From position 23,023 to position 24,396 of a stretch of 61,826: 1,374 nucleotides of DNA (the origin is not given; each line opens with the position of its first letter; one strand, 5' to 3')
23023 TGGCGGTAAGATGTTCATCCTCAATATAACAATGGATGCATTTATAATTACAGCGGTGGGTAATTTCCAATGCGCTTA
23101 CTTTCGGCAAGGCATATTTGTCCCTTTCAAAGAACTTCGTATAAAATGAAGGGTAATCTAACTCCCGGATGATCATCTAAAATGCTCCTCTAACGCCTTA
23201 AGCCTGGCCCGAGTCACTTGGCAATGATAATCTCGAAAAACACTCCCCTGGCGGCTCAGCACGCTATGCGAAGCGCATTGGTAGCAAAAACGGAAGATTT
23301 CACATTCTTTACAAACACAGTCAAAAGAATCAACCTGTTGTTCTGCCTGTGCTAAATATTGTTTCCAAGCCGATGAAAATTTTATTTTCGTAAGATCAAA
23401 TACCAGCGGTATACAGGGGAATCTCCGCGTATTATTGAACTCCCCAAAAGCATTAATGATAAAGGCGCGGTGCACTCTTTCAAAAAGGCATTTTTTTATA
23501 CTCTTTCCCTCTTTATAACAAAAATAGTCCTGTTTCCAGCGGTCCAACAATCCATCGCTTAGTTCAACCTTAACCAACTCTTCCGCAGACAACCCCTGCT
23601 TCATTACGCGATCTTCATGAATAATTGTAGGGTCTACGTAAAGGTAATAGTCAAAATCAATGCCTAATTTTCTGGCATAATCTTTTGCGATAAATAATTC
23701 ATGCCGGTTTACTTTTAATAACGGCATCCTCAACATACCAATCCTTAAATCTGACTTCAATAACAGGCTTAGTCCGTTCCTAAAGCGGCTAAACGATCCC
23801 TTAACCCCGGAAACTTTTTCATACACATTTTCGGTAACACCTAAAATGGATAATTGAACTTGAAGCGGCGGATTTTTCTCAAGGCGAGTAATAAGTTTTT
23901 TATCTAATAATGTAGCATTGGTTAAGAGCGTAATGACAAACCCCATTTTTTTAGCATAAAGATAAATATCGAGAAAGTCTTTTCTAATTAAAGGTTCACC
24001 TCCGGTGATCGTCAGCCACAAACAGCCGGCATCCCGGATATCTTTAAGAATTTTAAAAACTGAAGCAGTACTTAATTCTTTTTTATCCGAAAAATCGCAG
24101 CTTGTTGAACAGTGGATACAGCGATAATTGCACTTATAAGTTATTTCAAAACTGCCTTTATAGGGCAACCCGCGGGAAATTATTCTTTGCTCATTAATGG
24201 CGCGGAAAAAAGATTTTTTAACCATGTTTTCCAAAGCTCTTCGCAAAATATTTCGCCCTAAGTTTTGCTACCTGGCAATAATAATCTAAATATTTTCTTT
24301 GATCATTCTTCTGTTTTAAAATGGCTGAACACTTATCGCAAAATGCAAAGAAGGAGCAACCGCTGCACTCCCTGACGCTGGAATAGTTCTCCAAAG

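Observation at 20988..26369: Five tandem, translationally coupled rSAM/SPASM paralogues falling into two subtypes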

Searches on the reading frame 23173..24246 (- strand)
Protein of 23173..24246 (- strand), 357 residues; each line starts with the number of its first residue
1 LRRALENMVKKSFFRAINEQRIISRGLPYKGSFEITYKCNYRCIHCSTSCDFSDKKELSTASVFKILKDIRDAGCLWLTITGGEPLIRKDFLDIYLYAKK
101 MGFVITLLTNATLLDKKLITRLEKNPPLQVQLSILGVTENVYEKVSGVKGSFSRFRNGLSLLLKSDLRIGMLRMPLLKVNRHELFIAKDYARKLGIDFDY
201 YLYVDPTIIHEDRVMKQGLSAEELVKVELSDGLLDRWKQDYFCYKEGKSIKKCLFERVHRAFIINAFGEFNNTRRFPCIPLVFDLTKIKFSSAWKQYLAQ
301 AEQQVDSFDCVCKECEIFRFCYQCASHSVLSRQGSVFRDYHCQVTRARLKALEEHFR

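Call 3: search_protein_families(library=ncbifam, proteins=[window:23173-24246:-], max_evalue=0.01)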
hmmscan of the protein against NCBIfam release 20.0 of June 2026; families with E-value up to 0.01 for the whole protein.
window:23173-24246:- (357 aa): 57 families (the best 25 are shown)
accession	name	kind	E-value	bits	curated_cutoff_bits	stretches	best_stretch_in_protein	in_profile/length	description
TIGR04545.1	rSAM_ahbD_hemeb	equivalog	2e-25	90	500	1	33-221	4-191/339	heme b synthase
TIGR04051.1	rSAM_NirJ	equivalog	2.2e-25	89.4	515.45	1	35-198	8-170/354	heme d1 biosynthesis radical SAM protein NirJ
TIGR03962.1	mycofact_rSAM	equivalog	1.3e-24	87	265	1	32-168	15-150/339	mycofactocin radical SAM maturase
TIGR02109.1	PQQ_syn_pqqE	equivalog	2.4e-22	79.4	381.35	1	32-154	10-133/358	pyrroloquinoline quinone biosynthesis protein PqqE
TIGR04546.1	rSAM_ahbC_deAc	equivalog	6.8e-22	77.8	650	1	33-197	43-206/390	12,18-didecarboxysiroheme deacetylase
TIGR04054.1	rSAM_NirJ1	equivalog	3.5e-21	75.3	650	1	32-184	39-190/387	putative heme d1 biosynthesis radical SAM protein NirJ1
TIGR04055.1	rSAM_NirJ2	equivalog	1.4e-20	74.1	500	1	32-209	3-179/326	putative heme d1 biosynthesis radical SAM protein NirJ2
NF045574.1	sacti_mat_StsB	exception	4.5e-20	71.9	625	1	33-164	100-230/466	StsB family radical SAM/SPASM domain sactipeptide maturase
TIGR02668.1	moaA_archaeal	equivalog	1e-17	64.1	325.25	1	34-184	15-166/303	GTP 3',8-cyclase MoaA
NF050035.1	rSAM_WgK_link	exception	1.1e-17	64.1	650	1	34-207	14-187/367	radical SAM/SPASM peptide maturase WgkB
TIGR04347.1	pseudo_SAM_Halo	equivalog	1.2e-17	64.2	525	1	33-203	42-211/390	TIGR04347 family pseudo-SAM/SPASM protein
NF001199.0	PRK00164.2-1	equivalog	6.5e-17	61.6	231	1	34-193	17-177/308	GTP 3',8-cyclase MoaA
TIGR04303.1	GeoRSP_rSAM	equivalog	8.2e-17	61.7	400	1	33-193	9-166/325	GeoRSP system radical SAM/SPASM protein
TIGR03961.1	rSAM_PTO1314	hypoth_equivalog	1.3e-16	60.8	306.05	1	6-199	2-186/332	PTO1314 family radical SAM protein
TIGR04053.2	TIGR04053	equivalog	1.7e-16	60.5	395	1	33-171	12-154/366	TIGR04053 family radical SAM/SPASM domain-containing protein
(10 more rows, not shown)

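Call 4: search_protein_families(library=pfam, proteins=[window:23173-24246:-], max_evalue=0.01)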
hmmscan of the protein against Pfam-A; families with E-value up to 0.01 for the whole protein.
window:23173-24246:- (357 aa): 2 families
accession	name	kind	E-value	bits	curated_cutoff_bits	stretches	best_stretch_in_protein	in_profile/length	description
PF04055.27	Radical_SAM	-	3.2e-20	73.4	29.5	1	34-183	2-158/166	Radical SAM superfamily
PF13353.11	Fer4_12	-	0.0049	17.6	22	1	38-90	14-68/137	4Fe-4S single cluster domain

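Call 35: search_protein_representatives(alignment_id=A2)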
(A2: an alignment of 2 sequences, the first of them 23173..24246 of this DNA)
Query: 2 sequences, 379 profile positions. Proteins with E-value up to 0.001 (for the whole library): 45001; up to 1e-10: 14234; up to 1e-30: 1190. The best 150 are listed.
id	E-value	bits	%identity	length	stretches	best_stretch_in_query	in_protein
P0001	2.2e-212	721.4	-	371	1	4-377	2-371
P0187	2.4e-192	655.5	-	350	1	8-379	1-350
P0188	2.9e-76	273.5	-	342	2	13-231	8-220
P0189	6.4e-74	265.7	-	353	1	18-378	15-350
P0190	2.1e-70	254.2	-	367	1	24-373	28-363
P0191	5.0e-65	236.5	-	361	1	7-374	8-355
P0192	1.2e-63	231.9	-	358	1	9-345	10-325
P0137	8.4e-63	229.1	-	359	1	4-373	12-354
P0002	2.9e-62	227.4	-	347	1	25-372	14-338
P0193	1.0e-61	225.6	-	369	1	5-371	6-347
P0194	2.7e-61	224.2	-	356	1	8-374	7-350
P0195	2.2e-60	221.2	-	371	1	24-371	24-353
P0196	2.5e-60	221.0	-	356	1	9-370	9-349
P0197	4.1e-60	220.3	-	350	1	8-372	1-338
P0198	2.0e-59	218.1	-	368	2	1-215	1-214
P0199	2.4e-59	217.8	-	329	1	21-342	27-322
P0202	9.1e-58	212.6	-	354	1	31-376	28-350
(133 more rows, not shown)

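Call 37: find_encoding_contigs(protein=P0190, flank=10000, max_places=4)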
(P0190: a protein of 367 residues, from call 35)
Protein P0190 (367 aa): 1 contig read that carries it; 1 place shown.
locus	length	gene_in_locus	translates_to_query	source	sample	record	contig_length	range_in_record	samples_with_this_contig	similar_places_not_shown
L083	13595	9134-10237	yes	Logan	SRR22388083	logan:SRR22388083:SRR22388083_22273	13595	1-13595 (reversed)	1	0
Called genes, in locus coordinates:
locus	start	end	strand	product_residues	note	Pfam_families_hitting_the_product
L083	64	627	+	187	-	PF09304:Cortex-I_coil (weak)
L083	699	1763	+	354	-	-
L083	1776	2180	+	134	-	PF01909:NTP_transf_2, PF18765:Polbeta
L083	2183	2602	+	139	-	PF01934:HepT-like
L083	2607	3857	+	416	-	PF04932:Wzy_C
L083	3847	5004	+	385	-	PF14907:NTP_transf_5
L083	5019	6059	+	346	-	PF04055:Radical_SAM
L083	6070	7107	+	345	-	PF13353:Fer4_12 (weak), PF04055:Radical_SAM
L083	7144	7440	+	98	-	PF05402:PqqD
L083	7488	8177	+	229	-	PF01209:Ubie_methyltran (weak), PF05724:TPMT (weak), PF03848:TehB, PF13489:Methyltransf_23, PF13847:Methyltransf_31, PF08241:Methyltransf_11, PF08242:Methyltransf_12, PF13649:Methyltransf_25, +1 more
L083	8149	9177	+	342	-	PF04055:Radical_SAM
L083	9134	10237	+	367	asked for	PF04055:Radical_SAM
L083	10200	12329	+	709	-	PF02310:B12-binding, PF04055:Radical_SAM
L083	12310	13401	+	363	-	PF04055:Radical_SAM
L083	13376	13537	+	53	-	-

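Call 38: find_encoding_contigs(protein=P0189, flank=10000, max_places=4)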
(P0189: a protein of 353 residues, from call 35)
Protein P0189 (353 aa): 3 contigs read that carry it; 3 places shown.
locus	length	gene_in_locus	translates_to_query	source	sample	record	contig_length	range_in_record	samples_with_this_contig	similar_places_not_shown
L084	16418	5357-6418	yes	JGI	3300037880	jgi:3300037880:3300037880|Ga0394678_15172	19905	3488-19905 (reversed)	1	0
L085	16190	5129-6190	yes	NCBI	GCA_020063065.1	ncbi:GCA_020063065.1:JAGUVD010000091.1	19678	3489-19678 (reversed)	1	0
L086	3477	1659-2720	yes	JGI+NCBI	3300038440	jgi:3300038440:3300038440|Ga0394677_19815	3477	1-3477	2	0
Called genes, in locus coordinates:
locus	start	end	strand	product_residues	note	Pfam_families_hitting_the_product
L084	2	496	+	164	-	?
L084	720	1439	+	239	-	PF00535:Glycos_transf_2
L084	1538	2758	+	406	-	PF14907:NTP_transf_5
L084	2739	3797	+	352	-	PF04055:Radical_SAM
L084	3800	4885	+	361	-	PF04055:Radical_SAM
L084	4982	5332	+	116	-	PF05402:PqqD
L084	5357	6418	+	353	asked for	PF04055:Radical_SAM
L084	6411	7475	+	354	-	PF04055:Radical_SAM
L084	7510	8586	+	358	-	PF04055:Radical_SAM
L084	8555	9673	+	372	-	PF04055:Radical_SAM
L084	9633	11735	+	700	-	PF02310:B12-binding, PF04055:Radical_SAM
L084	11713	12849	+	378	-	PF04055:Radical_SAM, PF13353:Fer4_12 (weak)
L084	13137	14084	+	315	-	PF27840:ScmC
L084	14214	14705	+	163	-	-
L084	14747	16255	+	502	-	PF04464:Glyphos_transf (faint)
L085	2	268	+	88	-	?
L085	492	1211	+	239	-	PF00535:Glycos_transf_2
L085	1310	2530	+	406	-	PF14907:NTP_transf_5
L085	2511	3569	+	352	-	PF04055:Radical_SAM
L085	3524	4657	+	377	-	PF04055:Radical_SAM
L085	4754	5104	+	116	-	PF05402:PqqD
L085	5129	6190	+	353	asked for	PF04055:Radical_SAM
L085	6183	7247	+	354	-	PF04055:Radical_SAM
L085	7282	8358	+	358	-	PF04055:Radical_SAM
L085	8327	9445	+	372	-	PF04055:Radical_SAM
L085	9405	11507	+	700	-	PF02310:B12-binding, PF04055:Radical_SAM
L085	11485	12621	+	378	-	PF04055:Radical_SAM, PF13353:Fer4_12 (weak)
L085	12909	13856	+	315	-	PF27840:ScmC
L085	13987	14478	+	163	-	-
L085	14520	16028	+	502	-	PF04464:Glyphos_transf (faint)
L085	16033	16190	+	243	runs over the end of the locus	PF02348:CTP_transf_3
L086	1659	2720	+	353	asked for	PF04055:Radical_SAM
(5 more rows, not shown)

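Call 47: find_related_loci(query=A4, collection=metagenome_contigs, flank=10000)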
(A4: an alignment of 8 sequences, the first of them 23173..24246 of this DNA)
Query A4 (357 aa) in metagenome_contigs; peptide patterns used: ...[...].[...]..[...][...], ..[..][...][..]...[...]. (x = any residue, [..] = any of these).
600 stretches matched a pattern (row limit reached: there are more); 550 encode a relative of the query (tblastn E <= 1e-3); the best 80 are kept; 80 distinct loci.
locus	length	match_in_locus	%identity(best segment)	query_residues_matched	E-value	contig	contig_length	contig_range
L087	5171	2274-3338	35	1-351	3e-63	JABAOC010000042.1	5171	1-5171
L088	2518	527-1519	34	20-351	7e-62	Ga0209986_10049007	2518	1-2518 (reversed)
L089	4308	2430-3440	35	20-352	6e-60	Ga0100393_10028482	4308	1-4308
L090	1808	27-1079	34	5-352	5e-62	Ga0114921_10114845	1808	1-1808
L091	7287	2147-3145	35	20-348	1e-59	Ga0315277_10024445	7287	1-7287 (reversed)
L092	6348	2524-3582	34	2-351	2e-59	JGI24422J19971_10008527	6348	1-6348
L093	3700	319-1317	35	20-348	4e-59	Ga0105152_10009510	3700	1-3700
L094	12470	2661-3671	34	20-352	1e-58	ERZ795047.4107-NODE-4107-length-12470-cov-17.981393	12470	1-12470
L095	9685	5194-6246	33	5-352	2e-58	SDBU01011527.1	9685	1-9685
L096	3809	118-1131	34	20-353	1e-58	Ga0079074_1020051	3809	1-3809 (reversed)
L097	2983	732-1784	33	5-352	2e-58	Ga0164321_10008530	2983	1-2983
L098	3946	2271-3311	34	5-348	2e-58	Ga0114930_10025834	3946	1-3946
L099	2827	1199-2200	35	23-352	3e-58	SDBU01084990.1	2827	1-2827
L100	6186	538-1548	34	19-351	1e-57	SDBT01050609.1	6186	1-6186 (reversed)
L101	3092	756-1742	34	25-352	8e-58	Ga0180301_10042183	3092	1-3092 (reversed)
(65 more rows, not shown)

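Call 65: find_encoding_contigs(protein=P0202, flank=10000, max_places=4)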
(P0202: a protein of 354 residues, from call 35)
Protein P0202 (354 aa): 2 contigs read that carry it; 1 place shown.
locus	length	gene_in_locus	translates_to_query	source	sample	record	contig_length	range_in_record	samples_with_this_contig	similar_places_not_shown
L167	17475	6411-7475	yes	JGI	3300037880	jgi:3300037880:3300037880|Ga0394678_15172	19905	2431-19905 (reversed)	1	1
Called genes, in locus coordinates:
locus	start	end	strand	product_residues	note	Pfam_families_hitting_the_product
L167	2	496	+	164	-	?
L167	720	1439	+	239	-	PF00535:Glycos_transf_2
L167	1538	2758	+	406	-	PF14907:NTP_transf_5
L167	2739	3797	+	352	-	PF04055:Radical_SAM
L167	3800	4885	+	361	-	PF04055:Radical_SAM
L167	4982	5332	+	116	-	PF05402:PqqD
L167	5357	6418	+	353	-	PF04055:Radical_SAM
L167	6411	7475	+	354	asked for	PF04055:Radical_SAM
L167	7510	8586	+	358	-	PF04055:Radical_SAM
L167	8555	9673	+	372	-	PF04055:Radical_SAM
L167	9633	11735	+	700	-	PF02310:B12-binding, PF04055:Radical_SAM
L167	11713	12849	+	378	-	PF04055:Radical_SAM, PF13353:Fer4_12 (weak)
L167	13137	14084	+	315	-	PF27840:ScmC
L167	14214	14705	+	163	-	-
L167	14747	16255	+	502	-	PF04464:Glyphos_transf (faint)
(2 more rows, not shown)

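Call 66: find_encoding_contigs(protein=P0199, flank=10000, max_places=4)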
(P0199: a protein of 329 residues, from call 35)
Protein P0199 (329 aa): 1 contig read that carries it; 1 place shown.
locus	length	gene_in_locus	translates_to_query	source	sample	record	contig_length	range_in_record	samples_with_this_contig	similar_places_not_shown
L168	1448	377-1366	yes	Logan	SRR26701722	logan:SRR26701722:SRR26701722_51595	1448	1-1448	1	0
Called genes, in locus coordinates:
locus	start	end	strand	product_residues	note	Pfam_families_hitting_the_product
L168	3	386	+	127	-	?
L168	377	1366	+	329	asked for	PF04055:Radical_SAM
